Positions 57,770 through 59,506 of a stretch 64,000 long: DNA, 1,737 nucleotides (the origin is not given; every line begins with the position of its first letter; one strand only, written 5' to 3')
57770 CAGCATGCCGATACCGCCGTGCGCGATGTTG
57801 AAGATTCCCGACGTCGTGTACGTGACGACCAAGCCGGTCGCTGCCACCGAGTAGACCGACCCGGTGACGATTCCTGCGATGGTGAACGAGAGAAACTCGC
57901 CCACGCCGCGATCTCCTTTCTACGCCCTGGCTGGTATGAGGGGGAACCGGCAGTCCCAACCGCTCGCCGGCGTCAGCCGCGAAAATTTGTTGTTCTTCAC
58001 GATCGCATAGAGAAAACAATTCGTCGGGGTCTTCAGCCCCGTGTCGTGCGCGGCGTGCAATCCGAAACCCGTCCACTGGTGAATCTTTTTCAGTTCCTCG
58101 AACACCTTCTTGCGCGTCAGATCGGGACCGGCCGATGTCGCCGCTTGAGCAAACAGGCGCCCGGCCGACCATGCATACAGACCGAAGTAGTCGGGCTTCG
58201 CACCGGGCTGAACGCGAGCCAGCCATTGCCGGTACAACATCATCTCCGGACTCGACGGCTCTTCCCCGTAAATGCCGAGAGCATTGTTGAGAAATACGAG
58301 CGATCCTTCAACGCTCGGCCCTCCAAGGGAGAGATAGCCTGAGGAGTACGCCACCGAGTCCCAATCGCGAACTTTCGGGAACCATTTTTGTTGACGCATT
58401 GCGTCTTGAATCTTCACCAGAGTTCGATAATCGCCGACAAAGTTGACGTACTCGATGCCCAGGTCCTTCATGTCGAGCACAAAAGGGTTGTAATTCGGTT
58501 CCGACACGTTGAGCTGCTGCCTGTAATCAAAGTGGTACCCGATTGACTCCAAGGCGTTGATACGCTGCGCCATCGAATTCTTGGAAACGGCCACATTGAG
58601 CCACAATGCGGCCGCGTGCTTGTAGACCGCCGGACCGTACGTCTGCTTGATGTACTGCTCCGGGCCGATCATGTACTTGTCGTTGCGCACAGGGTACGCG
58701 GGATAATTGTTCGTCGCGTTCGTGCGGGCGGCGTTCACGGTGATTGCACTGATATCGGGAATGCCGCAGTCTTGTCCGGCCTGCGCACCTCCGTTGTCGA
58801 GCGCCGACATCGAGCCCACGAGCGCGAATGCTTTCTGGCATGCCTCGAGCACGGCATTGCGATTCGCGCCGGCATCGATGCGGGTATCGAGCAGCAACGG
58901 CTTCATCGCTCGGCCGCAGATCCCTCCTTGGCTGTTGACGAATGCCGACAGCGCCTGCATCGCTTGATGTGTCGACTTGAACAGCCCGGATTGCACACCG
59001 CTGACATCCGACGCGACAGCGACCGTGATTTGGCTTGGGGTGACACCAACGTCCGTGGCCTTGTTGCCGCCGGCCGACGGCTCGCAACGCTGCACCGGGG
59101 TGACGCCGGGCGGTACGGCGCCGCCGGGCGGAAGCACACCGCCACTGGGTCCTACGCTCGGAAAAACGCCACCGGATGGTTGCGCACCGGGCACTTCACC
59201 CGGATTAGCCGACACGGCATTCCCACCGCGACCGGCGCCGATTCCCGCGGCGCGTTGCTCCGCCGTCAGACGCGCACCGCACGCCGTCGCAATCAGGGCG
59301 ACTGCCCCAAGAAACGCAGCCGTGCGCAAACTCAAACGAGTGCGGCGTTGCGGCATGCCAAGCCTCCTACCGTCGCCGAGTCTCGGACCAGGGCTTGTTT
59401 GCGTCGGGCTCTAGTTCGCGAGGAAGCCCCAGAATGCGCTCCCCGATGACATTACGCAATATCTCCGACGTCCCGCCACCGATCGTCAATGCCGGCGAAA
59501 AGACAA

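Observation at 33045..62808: KstR regulon: a KstR ortholog plus at least eight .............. operators define a sterol side-chain catabolic locus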

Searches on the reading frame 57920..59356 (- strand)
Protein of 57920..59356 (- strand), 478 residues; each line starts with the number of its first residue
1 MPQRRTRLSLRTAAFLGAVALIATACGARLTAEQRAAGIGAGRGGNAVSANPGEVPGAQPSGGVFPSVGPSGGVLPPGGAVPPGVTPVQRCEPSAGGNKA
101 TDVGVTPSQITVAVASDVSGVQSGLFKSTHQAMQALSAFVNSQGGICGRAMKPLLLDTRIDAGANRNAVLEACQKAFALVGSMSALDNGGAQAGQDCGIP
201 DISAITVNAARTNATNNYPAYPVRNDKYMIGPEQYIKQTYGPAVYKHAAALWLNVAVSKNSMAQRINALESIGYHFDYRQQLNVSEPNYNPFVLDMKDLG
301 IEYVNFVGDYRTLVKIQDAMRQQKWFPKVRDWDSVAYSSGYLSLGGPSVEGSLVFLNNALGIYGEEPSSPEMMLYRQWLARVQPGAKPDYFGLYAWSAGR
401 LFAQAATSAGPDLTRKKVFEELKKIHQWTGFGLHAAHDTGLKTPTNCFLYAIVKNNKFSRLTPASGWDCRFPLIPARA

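Call 9: search_protein_families(library=pfam, proteins=[window:57920-59356:-])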
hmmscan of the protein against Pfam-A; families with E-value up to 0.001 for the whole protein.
window:57920-59356:- (478 aa): 1 family
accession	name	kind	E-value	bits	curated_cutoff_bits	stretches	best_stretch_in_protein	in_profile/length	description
PF13458.12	Peripla_BP_6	-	3.2e-23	83.4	31.7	1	109-450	1-335/343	Periplasmic binding protein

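Call 46: search_solved_structures(query=window:57920-59356:-, max_evalue=0.00001)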
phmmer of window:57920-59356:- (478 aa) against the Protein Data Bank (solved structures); distinct sequences matched with E-value up to 0.00001: 0.

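Call 50: find_homologous_proteins(query=window:57920-59356:-, max_evalue=1e-20)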
Query window:57920-59356:- (478 aa): 337 proteins with E <= 1e-20 among 8000 candidates; the best 120 are listed.
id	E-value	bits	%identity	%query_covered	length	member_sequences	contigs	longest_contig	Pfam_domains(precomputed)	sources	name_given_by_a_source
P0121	0.0e+0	1093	100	100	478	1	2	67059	PF13458.13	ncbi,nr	ncbi:MAG: ABC transporter substrate-binding protein [Actinomycetota bacterium]|nr:ABC transporter su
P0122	4.0e-243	826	78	95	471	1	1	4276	PF13458.13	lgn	-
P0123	1.1e-168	580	60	96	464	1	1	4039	PF13458.13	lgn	-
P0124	3.1e-155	536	57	98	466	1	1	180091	PF13458.13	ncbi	ncbi:MAG: ABC transporter substrate-binding protein [Actinomycetota bacterium]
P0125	4.1e-153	529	55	97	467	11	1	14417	PF13458.13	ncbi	ncbi:MAG: ABC transporter substrate-binding protein [Actinomycetota bacterium]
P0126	1.3e-151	524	53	98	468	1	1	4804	PF13458.13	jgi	jgi:ABC-type branched-subunit amino acid transport system substrate-binding protein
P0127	3.7e-149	516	53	99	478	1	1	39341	PF13458.13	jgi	jgi:ABC-type branched-subunit amino acid transport system substrate-binding protein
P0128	1.5e-148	514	52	97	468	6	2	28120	PF13458.13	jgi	-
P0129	3.1e-148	513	56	95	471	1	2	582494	PF13458.13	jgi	jgi:ABC-type branched-subunit amino acid transport system substrate-binding protein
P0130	7.5e-147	508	59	79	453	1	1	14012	PF13458.13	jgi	jgi:ABC-type branched-subunit amino acid transport system substrate-binding protein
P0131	1.1e-146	508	52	96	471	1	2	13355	PF13458.13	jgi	jgi:ABC-type branched-subunit amino acid transport system substrate-binding protein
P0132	1.3e-146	508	58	79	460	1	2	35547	PF13458.13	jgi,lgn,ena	-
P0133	1.4e-146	508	50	96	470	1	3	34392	PF13458.13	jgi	jgi:ABC-type branched-subunit amino acid transport system substrate-binding protein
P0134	2.6e-146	507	54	97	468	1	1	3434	PF13458.13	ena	-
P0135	2.0e-145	504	51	98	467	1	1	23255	PF13458.13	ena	-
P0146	1.2e-140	488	54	94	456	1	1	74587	PF13458.13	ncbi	-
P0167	2.9e-138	480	50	97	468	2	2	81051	PF13458.13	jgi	jgi:ABC-type branched-subunit amino acid transport system substrate-binding protein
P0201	2.7e-132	460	54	78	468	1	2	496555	PF13458.13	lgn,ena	-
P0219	3.5e-130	453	48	97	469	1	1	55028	PF13458.13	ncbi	-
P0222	7.2e-130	452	47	99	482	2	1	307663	PF13458.13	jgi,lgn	-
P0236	1.4e-127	445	46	100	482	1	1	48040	PF13458.13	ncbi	-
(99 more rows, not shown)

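Call 51: find_encoding_contigs(protein=P0129, flank=10000, max_places=1)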
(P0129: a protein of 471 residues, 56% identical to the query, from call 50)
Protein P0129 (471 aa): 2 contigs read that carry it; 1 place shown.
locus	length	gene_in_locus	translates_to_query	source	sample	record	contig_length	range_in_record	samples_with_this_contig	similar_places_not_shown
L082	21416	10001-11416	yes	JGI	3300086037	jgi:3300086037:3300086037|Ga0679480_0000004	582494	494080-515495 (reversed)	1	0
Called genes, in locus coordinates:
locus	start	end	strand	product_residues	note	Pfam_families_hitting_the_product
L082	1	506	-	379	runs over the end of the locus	PF02771:Acyl-CoA_dh_N, PF02770:Acyl-CoA_dh_M, PF00441:Acyl-CoA_dh_1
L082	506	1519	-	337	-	PF00296:Bac_luciferase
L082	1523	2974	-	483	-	PF00171:Aldedh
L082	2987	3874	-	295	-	PF00106:adh_short, PF08659:KR, PF13561:adh_short_C2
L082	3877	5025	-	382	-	PF00108:Thiolase_N, PF02803:Thiolase_C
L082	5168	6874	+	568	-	PF05448:AXE1 (faint), PF12740:PETase (faint), PF02129:Peptidase_S15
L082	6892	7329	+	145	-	PF12973:Cupin_7 (weak), PF02311:AraC_binding, PF07883:Cupin_2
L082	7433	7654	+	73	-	PF09957:VapB_antitoxin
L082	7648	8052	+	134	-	PF01850:PIN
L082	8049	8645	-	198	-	PF00440:TetR_N, PF17925:TetR_C_20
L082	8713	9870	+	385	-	PF02771:Acyl-CoA_dh_N, PF02770:Acyl-CoA_dh_M, PF00441:Acyl-CoA_dh_1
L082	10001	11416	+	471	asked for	PF13458:Peripla_BP_6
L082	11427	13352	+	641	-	PF02653:BPD_transp_2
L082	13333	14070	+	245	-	PF00005:ABC_tran, PF12399:BCA_ABC_TP_C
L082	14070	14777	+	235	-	PF00005:ABC_tran, PF13304:AAA_21 (weak)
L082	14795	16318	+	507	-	-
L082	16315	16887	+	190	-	-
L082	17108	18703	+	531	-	PF00501:AMP-binding, PF13193:AMP-binding_C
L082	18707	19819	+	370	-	PF03060:NMO, PF01070:FMN_dh (weak)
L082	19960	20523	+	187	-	-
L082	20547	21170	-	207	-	-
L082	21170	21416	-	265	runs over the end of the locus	PF00378:ECH_1, PF16113:ECH_2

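Call 52: find_encoding_contigs(protein=P0201, flank=10000, max_places=1)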
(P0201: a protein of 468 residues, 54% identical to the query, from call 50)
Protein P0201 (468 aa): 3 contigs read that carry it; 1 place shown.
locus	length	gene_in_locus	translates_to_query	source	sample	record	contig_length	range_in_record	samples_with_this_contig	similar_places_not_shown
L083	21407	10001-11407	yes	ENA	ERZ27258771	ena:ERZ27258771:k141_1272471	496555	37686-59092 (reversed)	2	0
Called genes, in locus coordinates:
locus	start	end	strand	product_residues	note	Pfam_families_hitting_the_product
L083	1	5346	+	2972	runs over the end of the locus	PF00211:Guanylate_cyc, PF13474:SnoaL_3 (faint), PF13191:AAA_16, PF13401:AAA_22 (weak), PF07366:SnoaL (faint), PF14534:DUF4440 (faint), PF12680:SnoaL_2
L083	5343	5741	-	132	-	PF01850:PIN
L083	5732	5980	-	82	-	-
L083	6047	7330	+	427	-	PF01796:OB_ChsH2_C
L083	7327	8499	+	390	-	PF00108:Thiolase_N, PF22691:Thiolase_C_1, PF02803:Thiolase_C (faint)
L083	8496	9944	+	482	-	PF00501:AMP-binding, PF13193:AMP-binding_C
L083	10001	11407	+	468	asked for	PF13458:Peripla_BP_6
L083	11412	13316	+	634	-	PF02653:BPD_transp_2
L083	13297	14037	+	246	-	PF00005:ABC_tran, PF13304:AAA_21 (faint), PF12399:BCA_ABC_TP_C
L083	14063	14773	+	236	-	PF00005:ABC_tran, PF13304:AAA_21 (weak)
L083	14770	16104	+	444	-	-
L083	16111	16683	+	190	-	-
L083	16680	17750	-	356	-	PF08240:ADH_N, PF16912:Glu_dehyd_C (weak), PF00107:ADH_zinc_N, PF13602:ADH_zinc_N_2 (weak)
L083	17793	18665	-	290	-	PF00140:Sigma70_r1_2, PF04542:Sigma70_r2, PF04539:Sigma70_r3, PF04545:Sigma70_r4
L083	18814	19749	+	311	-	PF00005:ABC_tran, PF13304:AAA_21 (faint)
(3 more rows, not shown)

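Call 53: find_encoding_contigs(protein=P0222, flank=10000, max_places=1)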
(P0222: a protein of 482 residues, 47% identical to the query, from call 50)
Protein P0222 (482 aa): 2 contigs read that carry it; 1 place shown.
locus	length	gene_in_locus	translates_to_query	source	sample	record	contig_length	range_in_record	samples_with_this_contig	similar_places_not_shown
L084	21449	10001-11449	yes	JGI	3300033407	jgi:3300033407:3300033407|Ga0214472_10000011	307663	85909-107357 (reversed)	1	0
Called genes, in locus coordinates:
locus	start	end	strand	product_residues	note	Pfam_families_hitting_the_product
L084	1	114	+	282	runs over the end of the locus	PF00950:ABC-3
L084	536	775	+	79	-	-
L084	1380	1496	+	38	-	-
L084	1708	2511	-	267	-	PF04909:Amidohydro_2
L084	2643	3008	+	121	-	PF02635:DsrE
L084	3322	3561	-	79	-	-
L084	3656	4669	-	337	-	PF00296:Bac_luciferase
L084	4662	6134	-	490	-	PF00171:Aldedh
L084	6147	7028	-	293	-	PF00106:adh_short, PF08659:KR, PF13561:adh_short_C2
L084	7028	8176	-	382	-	PF00108:Thiolase_N, PF02803:Thiolase_C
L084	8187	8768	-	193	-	PF00440:TetR_N, PF17925:TetR_C_20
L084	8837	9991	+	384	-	PF02771:Acyl-CoA_dh_N, PF02770:Acyl-CoA_dh_M, PF00441:Acyl-CoA_dh_1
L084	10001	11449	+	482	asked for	PF13458:Peripla_BP_6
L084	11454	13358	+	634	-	PF02653:BPD_transp_2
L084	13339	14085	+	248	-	PF02463:SMC_N (faint), PF13476:AAA_23 (weak), PF00005:ABC_tran, PF13304:AAA_21 (faint), PF12399:BCA_ABC_TP_C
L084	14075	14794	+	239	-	PF00005:ABC_tran, PF13304:AAA_21 (faint)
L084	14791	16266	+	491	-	-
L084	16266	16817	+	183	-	-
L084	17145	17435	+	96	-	-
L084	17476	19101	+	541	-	PF00501:AMP-binding, PF13193:AMP-binding_C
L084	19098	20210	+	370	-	PF00478:IMPDH (faint), PF03060:NMO, PF01070:FMN_dh (weak)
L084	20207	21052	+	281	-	PF00296:Bac_luciferase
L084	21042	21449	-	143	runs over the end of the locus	PF01850:PIN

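Call 54: find_encoding_contigs(protein=P0236, flank=10000, max_places=1)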
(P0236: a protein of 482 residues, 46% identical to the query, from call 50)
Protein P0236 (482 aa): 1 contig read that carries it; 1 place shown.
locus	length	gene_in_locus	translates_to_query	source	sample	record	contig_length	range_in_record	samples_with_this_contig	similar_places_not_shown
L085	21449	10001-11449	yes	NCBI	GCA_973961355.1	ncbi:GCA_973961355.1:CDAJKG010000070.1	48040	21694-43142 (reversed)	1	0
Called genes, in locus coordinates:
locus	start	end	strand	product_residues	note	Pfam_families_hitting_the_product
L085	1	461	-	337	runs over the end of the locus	PF03706:LPG_synthase_TM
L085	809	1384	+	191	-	PF00440:TetR_N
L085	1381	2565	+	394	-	PF00067:p450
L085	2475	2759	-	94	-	-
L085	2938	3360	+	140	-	PF00106:adh_short, PF13561:adh_short_C2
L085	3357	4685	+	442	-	PF00067:p450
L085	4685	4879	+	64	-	PF06902:Fer4_19, PF13459:Fer4_15, PF13370:Fer4_13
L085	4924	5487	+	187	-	-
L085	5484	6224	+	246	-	PF00106:adh_short, PF01370:Epimerase (weak), PF08659:KR (weak), PF13561:adh_short_C2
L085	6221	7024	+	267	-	PF03446:NAD_binding_2, PF14833:NAD_binding_11 (weak)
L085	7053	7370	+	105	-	PF02627:CMD (weak)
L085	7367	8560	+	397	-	-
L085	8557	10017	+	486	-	PF00171:Aldedh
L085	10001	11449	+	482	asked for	PF13458:Peripla_BP_6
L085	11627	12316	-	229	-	-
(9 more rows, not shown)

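Call 83: find_encoding_contigs(protein=P0124, flank=10000, max_places=1)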
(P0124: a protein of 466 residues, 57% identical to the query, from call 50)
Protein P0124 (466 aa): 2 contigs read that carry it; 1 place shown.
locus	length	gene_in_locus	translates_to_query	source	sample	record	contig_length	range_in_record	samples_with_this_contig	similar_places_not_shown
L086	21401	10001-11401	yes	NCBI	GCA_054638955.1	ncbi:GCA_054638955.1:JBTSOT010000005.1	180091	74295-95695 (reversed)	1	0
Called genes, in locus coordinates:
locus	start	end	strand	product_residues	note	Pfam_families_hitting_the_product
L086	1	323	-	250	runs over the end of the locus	PF00106:adh_short, PF01370:Epimerase (weak), PF08659:KR, PF13561:adh_short_C2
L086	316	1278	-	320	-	PF00441:Acyl-CoA_dh_1, PF08028:Acyl-CoA_dh_2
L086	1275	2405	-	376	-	PF02771:Acyl-CoA_dh_N, PF02770:Acyl-CoA_dh_M, PF00441:Acyl-CoA_dh_1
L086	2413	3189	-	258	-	PF23441:SDR, PF00106:adh_short, PF08659:KR, PF13561:adh_short_C2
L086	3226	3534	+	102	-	PF00355:Rieske, PF13806:Rieske_2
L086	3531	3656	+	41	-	-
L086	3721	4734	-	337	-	PF00296:Bac_luciferase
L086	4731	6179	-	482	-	PF00171:Aldedh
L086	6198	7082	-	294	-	PF00106:adh_short, PF08659:KR, PF13561:adh_short_C2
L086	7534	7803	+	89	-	PF02604:PhdYeFM_antitox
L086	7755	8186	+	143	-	PF01850:PIN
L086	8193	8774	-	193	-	PF00440:TetR_N, PF17925:TetR_C_20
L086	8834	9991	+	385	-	PF02771:Acyl-CoA_dh_N, PF02770:Acyl-CoA_dh_M, PF00441:Acyl-CoA_dh_1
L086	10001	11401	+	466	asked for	PF13458:Peripla_BP_6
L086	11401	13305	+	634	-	PF02653:BPD_transp_2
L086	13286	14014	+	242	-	PF00005:ABC_tran, PF12399:BCA_ABC_TP_C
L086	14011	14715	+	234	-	PF00005:ABC_tran, PF13304:AAA_21 (faint)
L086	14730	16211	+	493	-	-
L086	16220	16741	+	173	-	-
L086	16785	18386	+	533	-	PF00501:AMP-binding, PF13193:AMP-binding_C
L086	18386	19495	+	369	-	PF00478:IMPDH (faint), PF03060:NMO, PF01070:FMN_dh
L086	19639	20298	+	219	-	-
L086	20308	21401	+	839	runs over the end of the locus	-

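Call 84: find_encoding_contigs(protein=P0146, flank=10000, max_places=1)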
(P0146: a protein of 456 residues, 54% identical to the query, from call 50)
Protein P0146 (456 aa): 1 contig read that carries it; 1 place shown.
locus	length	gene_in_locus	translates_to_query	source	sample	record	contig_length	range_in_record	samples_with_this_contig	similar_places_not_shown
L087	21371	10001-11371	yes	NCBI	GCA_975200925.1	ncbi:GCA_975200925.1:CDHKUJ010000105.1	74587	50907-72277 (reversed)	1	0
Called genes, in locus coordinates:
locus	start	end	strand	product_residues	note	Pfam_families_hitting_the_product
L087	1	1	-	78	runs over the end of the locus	-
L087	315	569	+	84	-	PF13744:HTH_37, PF13560:HTH_31, PF12844:HTH_19, PF01381:HTH_3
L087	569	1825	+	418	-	PF13657:Couple_hipA, PF07804:HipA_C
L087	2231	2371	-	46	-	-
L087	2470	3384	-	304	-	PF01545:Cation_efflux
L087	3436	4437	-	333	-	PF00296:Bac_luciferase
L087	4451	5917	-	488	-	PF00171:Aldedh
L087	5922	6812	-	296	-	PF00106:adh_short, PF08659:KR, PF13561:adh_short_C2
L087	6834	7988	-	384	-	PF00108:Thiolase_N, PF02803:Thiolase_C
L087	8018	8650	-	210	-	PF00440:TetR_N, PF17925:TetR_C_20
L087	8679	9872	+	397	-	PF02771:Acyl-CoA_dh_N, PF02770:Acyl-CoA_dh_M, PF00441:Acyl-CoA_dh_1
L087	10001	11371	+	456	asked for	PF13458:Peripla_BP_6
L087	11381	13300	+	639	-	PF02653:BPD_transp_2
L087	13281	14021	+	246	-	PF00005:ABC_tran, PF12399:BCA_ABC_TP_C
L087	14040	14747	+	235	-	PF00005:ABC_tran, PF13304:AAA_21 (faint)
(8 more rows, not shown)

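Call 85: find_encoding_contigs(protein=P0167, flank=10000, max_places=1)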
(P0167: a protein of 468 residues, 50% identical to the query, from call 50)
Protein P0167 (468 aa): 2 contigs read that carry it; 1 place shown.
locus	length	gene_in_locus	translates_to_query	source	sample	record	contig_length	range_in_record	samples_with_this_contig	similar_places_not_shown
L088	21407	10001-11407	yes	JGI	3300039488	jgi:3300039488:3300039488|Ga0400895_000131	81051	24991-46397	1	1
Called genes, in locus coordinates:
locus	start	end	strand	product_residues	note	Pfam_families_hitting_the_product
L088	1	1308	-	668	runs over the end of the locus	PF00122:E1-E2_ATPase, PF00702:Hydrolase, PF12710:HAD (weak), PF08282:Hydrolase_3 (faint)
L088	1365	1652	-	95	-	PF02583:Trns_repr_metal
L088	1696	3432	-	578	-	-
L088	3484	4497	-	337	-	PF00296:Bac_luciferase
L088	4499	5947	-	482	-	PF00171:Aldedh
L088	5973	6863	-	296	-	PF00106:adh_short, PF08659:KR, PF13561:adh_short_C2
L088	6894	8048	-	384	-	PF00108:Thiolase_N, PF02803:Thiolase_C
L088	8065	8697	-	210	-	PF00440:TetR_N, PF17925:TetR_C_20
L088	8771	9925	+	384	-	PF02771:Acyl-CoA_dh_N, PF02770:Acyl-CoA_dh_M, PF00441:Acyl-CoA_dh_1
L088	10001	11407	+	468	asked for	PF13458:Peripla_BP_6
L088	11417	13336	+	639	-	PF02653:BPD_transp_2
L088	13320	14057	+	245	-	PF13476:AAA_23 (weak), PF00005:ABC_tran, PF13304:AAA_21 (faint), PF12399:BCA_ABC_TP_C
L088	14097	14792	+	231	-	PF00005:ABC_tran, PF13304:AAA_21 (faint)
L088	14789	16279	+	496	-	-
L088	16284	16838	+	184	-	-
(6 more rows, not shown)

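Call 86: find_encoding_contigs(protein=P0219, flank=10000, max_places=1)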
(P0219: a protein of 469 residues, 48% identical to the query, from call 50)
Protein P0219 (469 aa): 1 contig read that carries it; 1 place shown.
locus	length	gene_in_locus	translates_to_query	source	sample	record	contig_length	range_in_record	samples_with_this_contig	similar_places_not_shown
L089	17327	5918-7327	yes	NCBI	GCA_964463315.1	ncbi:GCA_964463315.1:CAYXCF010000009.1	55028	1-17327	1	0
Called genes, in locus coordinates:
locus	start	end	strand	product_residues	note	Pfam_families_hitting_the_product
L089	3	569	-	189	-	?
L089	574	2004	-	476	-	PF00171:Aldedh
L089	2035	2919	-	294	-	PF00106:adh_short, PF08659:KR, PF13561:adh_short_C2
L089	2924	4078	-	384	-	PF00108:Thiolase_N, PF02803:Thiolase_C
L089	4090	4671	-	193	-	PF00440:TetR_N, PF17925:TetR_C_20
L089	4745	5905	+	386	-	PF02771:Acyl-CoA_dh_N, PF02770:Acyl-CoA_dh_M, PF00441:Acyl-CoA_dh_1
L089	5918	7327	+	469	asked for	PF13458:Peripla_BP_6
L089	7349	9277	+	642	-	PF02653:BPD_transp_2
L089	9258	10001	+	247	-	PF02463:SMC_N (faint), PF00005:ABC_tran, PF13304:AAA_21 (faint), PF12399:BCA_ABC_TP_C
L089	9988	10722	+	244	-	PF00005:ABC_tran, PF13304:AAA_21 (faint)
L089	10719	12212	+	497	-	-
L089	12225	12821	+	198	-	-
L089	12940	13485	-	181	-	PF05685:Uma2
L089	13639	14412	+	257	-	PF00702:Hydrolase, PF13419:HAD_2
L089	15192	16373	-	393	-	-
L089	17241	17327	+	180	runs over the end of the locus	-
